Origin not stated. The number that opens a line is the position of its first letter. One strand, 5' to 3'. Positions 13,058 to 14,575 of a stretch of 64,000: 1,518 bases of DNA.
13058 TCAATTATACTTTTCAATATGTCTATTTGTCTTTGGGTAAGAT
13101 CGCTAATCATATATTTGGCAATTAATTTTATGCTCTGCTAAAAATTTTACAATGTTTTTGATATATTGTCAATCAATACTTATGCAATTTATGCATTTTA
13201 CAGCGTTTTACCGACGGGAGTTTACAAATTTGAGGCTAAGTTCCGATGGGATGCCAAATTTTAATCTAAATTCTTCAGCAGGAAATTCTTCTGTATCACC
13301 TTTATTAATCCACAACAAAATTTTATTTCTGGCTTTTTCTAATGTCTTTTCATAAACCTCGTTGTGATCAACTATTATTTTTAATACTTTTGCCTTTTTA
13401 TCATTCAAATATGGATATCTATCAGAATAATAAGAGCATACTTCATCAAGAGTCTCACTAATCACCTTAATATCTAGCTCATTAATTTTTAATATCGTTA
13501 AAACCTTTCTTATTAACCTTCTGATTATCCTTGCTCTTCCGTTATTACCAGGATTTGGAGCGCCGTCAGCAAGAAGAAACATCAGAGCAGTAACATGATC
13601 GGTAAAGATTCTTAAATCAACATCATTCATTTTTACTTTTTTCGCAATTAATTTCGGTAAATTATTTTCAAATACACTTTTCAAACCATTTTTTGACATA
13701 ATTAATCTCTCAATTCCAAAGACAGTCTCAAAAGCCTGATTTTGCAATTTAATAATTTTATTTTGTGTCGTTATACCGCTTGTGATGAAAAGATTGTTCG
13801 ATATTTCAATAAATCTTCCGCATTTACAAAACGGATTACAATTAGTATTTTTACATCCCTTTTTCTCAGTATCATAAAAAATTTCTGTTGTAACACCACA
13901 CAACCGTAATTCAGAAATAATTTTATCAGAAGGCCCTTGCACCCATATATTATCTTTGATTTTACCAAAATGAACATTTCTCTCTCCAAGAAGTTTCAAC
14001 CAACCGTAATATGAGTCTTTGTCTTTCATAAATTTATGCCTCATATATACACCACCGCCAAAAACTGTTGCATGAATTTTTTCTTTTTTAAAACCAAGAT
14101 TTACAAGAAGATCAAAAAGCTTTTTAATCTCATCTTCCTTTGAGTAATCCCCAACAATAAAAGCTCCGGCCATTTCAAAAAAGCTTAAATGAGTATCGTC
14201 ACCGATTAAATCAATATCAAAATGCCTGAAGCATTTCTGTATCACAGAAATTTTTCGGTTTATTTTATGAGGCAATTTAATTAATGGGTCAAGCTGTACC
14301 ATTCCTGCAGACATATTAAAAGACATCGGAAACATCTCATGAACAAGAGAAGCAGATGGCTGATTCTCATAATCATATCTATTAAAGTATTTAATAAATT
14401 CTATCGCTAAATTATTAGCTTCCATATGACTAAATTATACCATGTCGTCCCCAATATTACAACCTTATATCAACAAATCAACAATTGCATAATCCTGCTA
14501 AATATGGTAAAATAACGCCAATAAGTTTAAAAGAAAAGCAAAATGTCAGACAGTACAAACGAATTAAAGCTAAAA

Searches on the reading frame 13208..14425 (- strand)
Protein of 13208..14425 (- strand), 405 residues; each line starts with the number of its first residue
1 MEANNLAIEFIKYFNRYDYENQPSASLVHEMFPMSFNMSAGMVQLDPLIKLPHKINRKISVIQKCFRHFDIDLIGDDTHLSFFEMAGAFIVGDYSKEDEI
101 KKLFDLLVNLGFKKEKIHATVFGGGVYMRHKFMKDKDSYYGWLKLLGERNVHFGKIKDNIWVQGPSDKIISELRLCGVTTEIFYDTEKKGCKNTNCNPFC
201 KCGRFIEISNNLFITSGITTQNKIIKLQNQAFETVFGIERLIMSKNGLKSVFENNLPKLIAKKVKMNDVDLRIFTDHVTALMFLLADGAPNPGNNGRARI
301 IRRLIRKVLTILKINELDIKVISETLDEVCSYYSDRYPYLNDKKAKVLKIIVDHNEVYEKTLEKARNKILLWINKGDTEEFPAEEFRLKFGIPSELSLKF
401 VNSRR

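Call 3: search_protein_families(library=pfam, proteins=[window:13208-14425:-], max_evalue=0.01)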
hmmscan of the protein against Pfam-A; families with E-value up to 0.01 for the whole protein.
window:13208-14425:- (405 aa): 1 family
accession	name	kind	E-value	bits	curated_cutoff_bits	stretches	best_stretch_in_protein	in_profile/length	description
PF01411.24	tRNA-synt_2c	-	1.4e-51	176.2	30.3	1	9-400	5-404/552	tRNA synthetases class II (A)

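Call 4: search_protein_families(library=ncbifam, proteins=[window:13208-14425:-], max_evalue=0.01)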
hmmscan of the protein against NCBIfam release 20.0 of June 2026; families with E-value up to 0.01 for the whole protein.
window:13208-14425:- (405 aa): 3 families
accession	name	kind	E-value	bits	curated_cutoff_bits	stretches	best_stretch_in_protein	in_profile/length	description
NF002436.0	PRK01584.1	equivalog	1.7e-56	191.9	529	1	1-396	1-406/595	alanine--tRNA ligase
TIGR00344.1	alaS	equivalog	6e-47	160.4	457.05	1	9-403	5-405/847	alanine--tRNA ligase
TIGR03683.1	A-tRNA_syn_arch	equivalog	1.6e-11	43.2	744.7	1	274-373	331-428/902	alanine--tRNA ligase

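Call 11: find_homologous_proteins(query=window:13208-14425:-, max_evalue=0.00001)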
Query window:13208-14425:- (405 aa): 227 proteins with E <= 0.00001 among 3044 candidates; the best 120 are listed.
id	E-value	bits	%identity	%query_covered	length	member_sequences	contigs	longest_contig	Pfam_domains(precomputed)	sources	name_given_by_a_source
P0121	6.3e-272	920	100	100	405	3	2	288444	PF01411.25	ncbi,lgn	-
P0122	4.2e-203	693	74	100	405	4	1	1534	PF01411.25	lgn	-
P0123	2.2e-119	417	49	100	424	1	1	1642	PF01411.25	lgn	-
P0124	1.8e-94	335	44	99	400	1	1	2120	PF01411.25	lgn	-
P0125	5.2e-93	331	43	99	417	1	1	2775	PF01411.25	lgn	-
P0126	1.7e-91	326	43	99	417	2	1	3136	PF01411.25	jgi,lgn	-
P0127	3.7e-90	321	43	97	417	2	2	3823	PF01411.25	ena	-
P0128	1.1e-89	320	42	99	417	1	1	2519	PF01411.25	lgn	-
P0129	1.4e-88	316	42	100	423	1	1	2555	PF01411.25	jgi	jgi:alanyl-tRNA synthetase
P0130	4.1e-86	308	42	98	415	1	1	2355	PF01411.25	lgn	-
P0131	3.2e-85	305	43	96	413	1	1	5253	PF01411.25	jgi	jgi:alanyl-tRNA synthetase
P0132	4.1e-84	301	41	99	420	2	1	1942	PF01411.25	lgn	-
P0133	7.4e-81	291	40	97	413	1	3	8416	PF01411.25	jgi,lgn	-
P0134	8.0e-76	274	40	99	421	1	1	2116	PF01411.25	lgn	-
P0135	4.0e-75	272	39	98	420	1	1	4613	PF01411.25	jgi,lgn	-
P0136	2.2e-73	266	39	99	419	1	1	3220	PF01411.25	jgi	jgi:alanyl-tRNA synthetase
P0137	4.4e-72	262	39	97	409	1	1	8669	PF01411.25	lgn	-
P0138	1.7e-68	250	38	96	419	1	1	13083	PF01411.25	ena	-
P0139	2.1e-67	246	37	97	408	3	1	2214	PF01411.25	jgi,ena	-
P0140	1.6e-66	243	36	97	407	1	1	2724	PF01411.25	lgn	-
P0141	2.4e-66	243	36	95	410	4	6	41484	PF01411.25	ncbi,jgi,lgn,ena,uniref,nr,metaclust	ncbi:hypothetical protein A3B40_03695 [Candidatus Roizmanbacteria bacterium RIFCSPLOWO2_01_FULL_37_1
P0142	8.7e-66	241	39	89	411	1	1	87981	PF01411.25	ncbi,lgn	-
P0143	1.5e-65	240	36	98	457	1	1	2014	PF01411.25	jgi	jgi:alanyl-tRNA synthetase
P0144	4.4e-65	239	36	98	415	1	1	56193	PF01411.25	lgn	-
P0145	4.4e-65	239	37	95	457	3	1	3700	PF01411.25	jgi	-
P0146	5.4e-65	238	36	98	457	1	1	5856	PF01411.25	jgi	jgi:alanyl-tRNA synthetase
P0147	1.6e-64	237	39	90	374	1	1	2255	PF01411.25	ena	-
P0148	3.0e-64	236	37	94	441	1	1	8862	PF01411.25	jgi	jgi:alanyl-tRNA synthetase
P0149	1.0e-63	234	43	75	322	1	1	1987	PF01411.25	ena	-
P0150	3.0e-63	233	35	95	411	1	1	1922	PF01411.25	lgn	-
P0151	3.4e-63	232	36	96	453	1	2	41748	PF01411.25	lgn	-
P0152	6.7e-63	231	38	95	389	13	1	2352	PF01411.25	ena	-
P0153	1.5e-62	230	38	89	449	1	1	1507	PF01411.25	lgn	-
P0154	1.8e-62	230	39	89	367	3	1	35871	PF01411.25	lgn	-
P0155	3.9e-62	229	36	96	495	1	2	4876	PF01411.25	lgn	-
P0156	4.1e-62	229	38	93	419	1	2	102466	PF01411.25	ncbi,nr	ncbi:Alanine--tRNA ligase [Anaerolineales bacterium]|nr:Alanine--tRNA ligase [Anaerolineales bacteri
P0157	4.5e-62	229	35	100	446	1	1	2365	PF01411.25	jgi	-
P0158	1.1e-61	227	37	89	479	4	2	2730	PF01411.25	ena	-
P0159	1.8e-61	227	36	92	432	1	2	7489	PF01411.25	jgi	jgi:alanyl-tRNA synthetase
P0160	1.8e-61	227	35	100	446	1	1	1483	PF01411.25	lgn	-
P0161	2.5e-61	226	33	100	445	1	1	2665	PF01411.25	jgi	jgi:alanyl-tRNA synthetase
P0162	7.7e-61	225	41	79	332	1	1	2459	PF01411.25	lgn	-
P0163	1.3e-60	224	37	93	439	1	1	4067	PF01411.25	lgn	-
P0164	1.3e-60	224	31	100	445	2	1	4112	PF01411.25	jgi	jgi:alanyl-tRNA synthetase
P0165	2.7e-60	223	34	100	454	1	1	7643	PF01411.25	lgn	-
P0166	4.7e-60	222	35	91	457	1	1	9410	PF01411.25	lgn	-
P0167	5.7e-60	222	36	99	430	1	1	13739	PF01411.25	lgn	-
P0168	6.0e-60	222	38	76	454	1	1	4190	PF01411.25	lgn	-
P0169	1.7e-59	220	35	98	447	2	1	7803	PF01411.25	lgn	-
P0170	1.7e-59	220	36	93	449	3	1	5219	PF01411.25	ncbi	-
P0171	3.0e-59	219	35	91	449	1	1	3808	PF01411.25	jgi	-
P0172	4.2e-59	219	35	91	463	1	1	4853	PF01411.25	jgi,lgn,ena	-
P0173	4.7e-59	219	35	91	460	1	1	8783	PF01411.25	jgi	jgi:alanyl-tRNA synthetase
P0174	7.8e-59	218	37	77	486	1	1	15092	PF01411.25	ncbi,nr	ncbi:MAG: hypothetical protein F6J87_22955 [Spirulina sp. SIO3F2]|nr:hypothetical protein [Spirulina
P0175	9.1e-59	218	34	98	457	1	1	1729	PF01411.25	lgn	-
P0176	9.3e-59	218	36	85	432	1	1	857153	PF01411.25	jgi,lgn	jgi:alanyl-tRNA synthetase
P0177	1.7e-58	217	35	97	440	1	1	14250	PF01411.25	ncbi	-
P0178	3.1e-58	216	35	91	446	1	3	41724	PF01411.25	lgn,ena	-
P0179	3.3e-58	216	35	93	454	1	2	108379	PF01411.25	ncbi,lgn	-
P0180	5.0e-58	215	33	98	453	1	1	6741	PF01411.25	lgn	-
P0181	5.0e-58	215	34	99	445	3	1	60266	PF01411.25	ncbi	-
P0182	8.0e-58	215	34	90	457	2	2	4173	PF01411.25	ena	-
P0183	8.2e-58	215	38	80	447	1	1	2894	PF01411.25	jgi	-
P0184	8.7e-58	215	32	100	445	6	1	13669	PF01411.25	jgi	-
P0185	1.5e-57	214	42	72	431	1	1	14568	PF01411.25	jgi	jgi:alanyl-tRNA synthetase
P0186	1.5e-57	214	33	100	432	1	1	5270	PF01411.25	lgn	-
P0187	1.5e-57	214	38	75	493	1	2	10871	PF01411.25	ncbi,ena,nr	ncbi:MAG: alanine--tRNA ligase-related protein [Leptolyngbyaceae cyanobacterium MO_188.B28]|nr:alani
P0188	2.0e-57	213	34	98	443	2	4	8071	PF01411.25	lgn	-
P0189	3.1e-57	213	36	92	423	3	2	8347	PF01411.25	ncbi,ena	-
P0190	7.0e-57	212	35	93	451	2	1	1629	PF01411.25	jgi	jgi:alanyl-tRNA synthetase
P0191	1.1e-56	211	34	96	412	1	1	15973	PF01411.25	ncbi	-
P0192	1.3e-56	211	33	100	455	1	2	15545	PF01411.25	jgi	-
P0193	1.5e-56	210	37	92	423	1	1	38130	PF01411.25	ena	-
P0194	1.5e-56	210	34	93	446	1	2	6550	PF01411.25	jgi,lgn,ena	-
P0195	1.8e-56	210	37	100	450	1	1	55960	PF01411.25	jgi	jgi:alanyl-tRNA synthetase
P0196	1.8e-56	210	37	91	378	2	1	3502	PF01411.25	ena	-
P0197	2.7e-56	210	36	100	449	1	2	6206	PF01411.25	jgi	-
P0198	2.9e-56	210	33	97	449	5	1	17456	PF01411.25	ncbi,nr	ncbi:MAG: hypothetical protein JXA33_06865 [Anaerolineae bacterium]|nr:hypothetical protein [Anaerol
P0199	3.5e-56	209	32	98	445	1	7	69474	PF01411.25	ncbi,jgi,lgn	-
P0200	4.4e-56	209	34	100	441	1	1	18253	PF01411.25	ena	-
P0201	5.2e-56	209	35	91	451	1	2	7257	PF01411.25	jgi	jgi:alanyl-tRNA synthetase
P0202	5.3e-56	209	33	99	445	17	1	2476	PF01411.25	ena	-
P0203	7.6e-56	208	31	100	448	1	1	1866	PF01411.25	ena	-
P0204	1.1e-55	208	32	96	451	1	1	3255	PF01411.25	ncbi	-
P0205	1.1e-55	208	40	75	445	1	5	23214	PF01411.25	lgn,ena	-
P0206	1.2e-55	207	34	97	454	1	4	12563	PF01411.25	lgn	-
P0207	1.5e-55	207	33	91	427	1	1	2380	PF01411.25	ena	-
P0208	1.9e-55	207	36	93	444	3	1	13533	PF01411.25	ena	-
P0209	2.2e-55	207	35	99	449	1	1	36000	PF01411.25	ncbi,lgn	ncbi:MAG: alanine--tRNA ligase-related protein [Chloroflexota bacterium]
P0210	2.4e-55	207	39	67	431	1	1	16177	PF01411.25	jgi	jgi:alanyl-tRNA synthetase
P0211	3.0e-55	206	36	93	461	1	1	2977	PF01411.25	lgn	-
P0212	3.5e-55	206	35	91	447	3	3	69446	PF01411.25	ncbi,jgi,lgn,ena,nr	ncbi:MAG TPA: alanine--tRNA ligase-related protein [Anaerolineae bacterium]|nr:alanine--tRNA ligase-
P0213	3.9e-55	206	38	84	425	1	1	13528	PF01411.25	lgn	-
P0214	4.1e-55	206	37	82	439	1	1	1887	PF01411.25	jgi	-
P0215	4.4e-55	206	33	98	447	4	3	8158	PF01411.25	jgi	jgi:alanyl-tRNA synthetase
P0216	4.7e-55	206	32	98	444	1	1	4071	PF01411.25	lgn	-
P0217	5.8e-55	205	34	92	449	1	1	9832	PF01411.25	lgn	-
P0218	6.5e-55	205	35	100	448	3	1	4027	PF01411.25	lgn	-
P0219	7.8e-55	205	34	97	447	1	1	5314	PF01411.25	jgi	jgi:alanyl-tRNA synthetase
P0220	8.8e-55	205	34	98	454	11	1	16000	PF01411.25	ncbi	-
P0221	9.3e-55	205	37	77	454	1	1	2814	PF01411.25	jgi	jgi:alanyl-tRNA synthetase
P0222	9.8e-55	204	37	88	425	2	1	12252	PF01411.25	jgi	-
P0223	1.0e-54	204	36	88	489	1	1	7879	PF01411.25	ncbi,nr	ncbi:alanine--tRNA ligase-related protein [Geitlerinema sp. CS-897]|nr:alanine--tRNA ligase-related 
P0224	1.2e-54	204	33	99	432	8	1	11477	PF01411.25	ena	-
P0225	1.2e-54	204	37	77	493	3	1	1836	PF01411.25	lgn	-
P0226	1.2e-54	204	35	100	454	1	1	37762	PF01411.25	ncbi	ncbi:MAG: alanine--tRNA ligase-related protein [Anaerolineae bacterium]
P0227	1.7e-54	204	32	98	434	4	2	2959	PF01411.25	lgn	-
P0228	1.9e-54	204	34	98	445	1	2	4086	PF01411.25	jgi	jgi:alanyl-tRNA synthetase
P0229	4.6e-54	202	31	99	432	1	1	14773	PF01411.25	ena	-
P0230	4.8e-54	202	33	98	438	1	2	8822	PF01411.25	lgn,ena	-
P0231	4.9e-54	202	34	93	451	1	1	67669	PF01411.25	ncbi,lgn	-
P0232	5.3e-54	202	38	77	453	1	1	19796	PF01411.25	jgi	jgi:alanyl-tRNA synthetase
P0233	5.3e-54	202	36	82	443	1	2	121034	PF01411.25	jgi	jgi:alanyl-tRNA synthetase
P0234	5.8e-54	202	37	88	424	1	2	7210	PF01411.25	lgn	-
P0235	6.7e-54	202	32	100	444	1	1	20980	PF01411.25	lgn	-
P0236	7.1e-54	202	40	70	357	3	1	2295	PF01411.25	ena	-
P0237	7.9e-54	202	37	79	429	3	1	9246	PF01411.25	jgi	jgi:alanyl-tRNA synthetase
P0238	9.0e-54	201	34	93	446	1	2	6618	PF01411.25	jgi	jgi:alanyl-tRNA synthetase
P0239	1.1e-53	201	34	93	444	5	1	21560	PF01411.25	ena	-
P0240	1.3e-53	201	34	93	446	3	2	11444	PF01411.25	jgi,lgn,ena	-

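Call 13: find_encoding_contigs(protein=P0121, flank=10000, max_places=4)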
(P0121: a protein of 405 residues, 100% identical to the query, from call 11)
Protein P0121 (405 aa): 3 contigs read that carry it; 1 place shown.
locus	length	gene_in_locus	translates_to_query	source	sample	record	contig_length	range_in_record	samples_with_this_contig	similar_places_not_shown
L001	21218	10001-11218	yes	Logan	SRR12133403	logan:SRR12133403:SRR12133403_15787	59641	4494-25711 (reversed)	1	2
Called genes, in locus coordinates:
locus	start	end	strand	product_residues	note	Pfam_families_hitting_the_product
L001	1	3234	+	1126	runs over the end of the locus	PF04563:RNA_pol_Rpb2_1 (faint), PF04561:RNA_pol_Rpb2_2, PF04565:RNA_pol_Rpb2_3, PF10385:RNA_pol_Rpb2_45, PF00562:RNA_pol_Rpb2_6, PF04560:RNA_pol_Rpb2_7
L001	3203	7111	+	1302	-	PF04997:RNA_pol_Rpb1_1, PF00623:RNA_pol_Rpb1_2, PF04983:RNA_pol_Rpb1_3, PF04998:RNA_pol_Rpb1_5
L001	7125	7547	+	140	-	PF00164:Ribosom_S12_S23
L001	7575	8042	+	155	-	PF00177:Ribosomal_S7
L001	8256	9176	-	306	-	PF00535:Glycos_transf_2, PF13641:Glyco_tranf_2_3, PF13632:Glyco_trans_2_3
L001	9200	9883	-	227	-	PF01386:Ribosomal_L25p, PF14693:Ribosomal_TL5_C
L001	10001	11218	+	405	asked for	PF01411:tRNA-synt_2c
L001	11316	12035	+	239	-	PF01628:HrcA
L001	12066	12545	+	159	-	PF01025:GrpE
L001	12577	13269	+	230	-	-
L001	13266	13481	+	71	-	PF18901:DUF5657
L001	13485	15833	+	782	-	-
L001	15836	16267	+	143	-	PF01668:SmpB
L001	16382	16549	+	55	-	PF00468:Ribosomal_L34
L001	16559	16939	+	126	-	PF00825:Ribonuclease_P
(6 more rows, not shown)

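Call 19: search_solved_structures(query=window:13208-14425:-, max_evalue=0.001, show_alignments=2)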
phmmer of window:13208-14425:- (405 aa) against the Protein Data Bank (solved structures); distinct sequences matched with E-value up to 0.001: 14.
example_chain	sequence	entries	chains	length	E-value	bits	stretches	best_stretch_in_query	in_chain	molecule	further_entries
9jc7_A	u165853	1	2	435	1.9e-26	96.4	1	6-400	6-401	Alanine--tRNA ligase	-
9jdn_A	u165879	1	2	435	3.6e-26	95.5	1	6-400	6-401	Alanine--tRNA ligase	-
5knn_A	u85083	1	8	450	6.6e-22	81.5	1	3-388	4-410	Alanine--tRNA ligase, cytoplasmic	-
4xem_A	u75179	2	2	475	8.3e-22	81.2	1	3-388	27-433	Alanine--tRNA ligase, cytoplasmic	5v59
4xeo_A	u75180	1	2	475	3.8e-21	79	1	3-388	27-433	Alanine--tRNA ligase, cytoplasmic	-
1riq_A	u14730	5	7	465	7.3e-21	78.1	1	4-368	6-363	Alanyl-tRNA synthetase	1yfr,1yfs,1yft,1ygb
3htz_A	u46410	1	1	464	7.3e-21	78.1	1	4-368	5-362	Alanyl-tRNA synthetase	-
3hxz_A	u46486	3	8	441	9.1e-21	77.8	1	9-369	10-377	Alanyl-tRNA synthetase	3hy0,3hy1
3hxu_A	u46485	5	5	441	2.4e-20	76.4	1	9-369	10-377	Alanyl-tRNA synthetase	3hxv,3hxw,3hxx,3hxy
9x2i_A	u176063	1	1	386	5.2e-20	75.2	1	3-357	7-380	Alanine--tRNA ligase, cytoplasmic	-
9x2h_A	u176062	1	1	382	7.5e-20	74.7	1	3-357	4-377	Alanine--tRNA ligase, cytoplasmic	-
9x2j_A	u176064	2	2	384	9e-20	74.5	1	3-357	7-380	Alanine--tRNA ligase, cytoplasmic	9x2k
2ztg_A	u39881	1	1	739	6.3e-05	25.6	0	274-320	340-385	Alanyl-tRNA synthetase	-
3wqy_A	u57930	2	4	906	0.00011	24.8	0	274-320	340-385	Alanine--tRNA ligase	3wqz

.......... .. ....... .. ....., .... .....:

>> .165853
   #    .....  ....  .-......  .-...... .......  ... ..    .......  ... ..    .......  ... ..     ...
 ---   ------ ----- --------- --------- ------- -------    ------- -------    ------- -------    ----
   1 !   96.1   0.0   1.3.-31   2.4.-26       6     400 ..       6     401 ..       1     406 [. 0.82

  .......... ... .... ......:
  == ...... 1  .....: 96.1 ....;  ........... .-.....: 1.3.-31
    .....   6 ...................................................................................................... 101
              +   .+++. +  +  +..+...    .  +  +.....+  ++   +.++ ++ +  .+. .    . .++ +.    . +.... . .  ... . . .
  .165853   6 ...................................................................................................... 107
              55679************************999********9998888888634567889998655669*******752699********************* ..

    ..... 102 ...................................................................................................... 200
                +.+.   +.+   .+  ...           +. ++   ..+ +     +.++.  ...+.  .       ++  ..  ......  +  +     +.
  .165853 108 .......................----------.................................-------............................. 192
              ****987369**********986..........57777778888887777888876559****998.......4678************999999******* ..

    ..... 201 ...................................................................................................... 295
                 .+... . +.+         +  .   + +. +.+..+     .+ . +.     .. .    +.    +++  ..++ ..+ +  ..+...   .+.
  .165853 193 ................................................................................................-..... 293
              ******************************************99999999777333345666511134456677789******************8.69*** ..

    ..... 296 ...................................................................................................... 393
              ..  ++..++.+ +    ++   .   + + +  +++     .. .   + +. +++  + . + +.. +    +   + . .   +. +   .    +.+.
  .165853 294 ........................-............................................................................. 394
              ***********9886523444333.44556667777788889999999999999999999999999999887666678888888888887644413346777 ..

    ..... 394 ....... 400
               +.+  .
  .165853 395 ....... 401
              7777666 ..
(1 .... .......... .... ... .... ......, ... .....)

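Call 45: find_encoding_contigs(protein=P0123, flank=3000, max_places=3)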
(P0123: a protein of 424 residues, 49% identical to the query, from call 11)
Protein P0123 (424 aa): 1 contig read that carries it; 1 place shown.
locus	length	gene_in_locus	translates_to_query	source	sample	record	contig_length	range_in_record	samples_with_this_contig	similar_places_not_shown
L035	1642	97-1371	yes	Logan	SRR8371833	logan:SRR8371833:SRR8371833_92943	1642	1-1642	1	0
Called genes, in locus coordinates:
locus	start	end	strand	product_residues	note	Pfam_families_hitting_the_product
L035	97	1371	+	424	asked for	PF01411:tRNA-synt_2c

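Call 47: find_encoding_contigs(protein=P0124, flank=3000, max_places=3)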
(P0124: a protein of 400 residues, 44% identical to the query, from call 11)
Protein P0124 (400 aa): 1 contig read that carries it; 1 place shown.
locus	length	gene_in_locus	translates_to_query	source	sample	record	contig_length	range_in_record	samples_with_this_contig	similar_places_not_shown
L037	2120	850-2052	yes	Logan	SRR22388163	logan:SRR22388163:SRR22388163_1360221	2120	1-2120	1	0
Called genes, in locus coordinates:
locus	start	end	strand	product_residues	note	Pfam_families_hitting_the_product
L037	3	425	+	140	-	?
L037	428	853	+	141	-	-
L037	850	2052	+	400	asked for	PF01411:tRNA-synt_2c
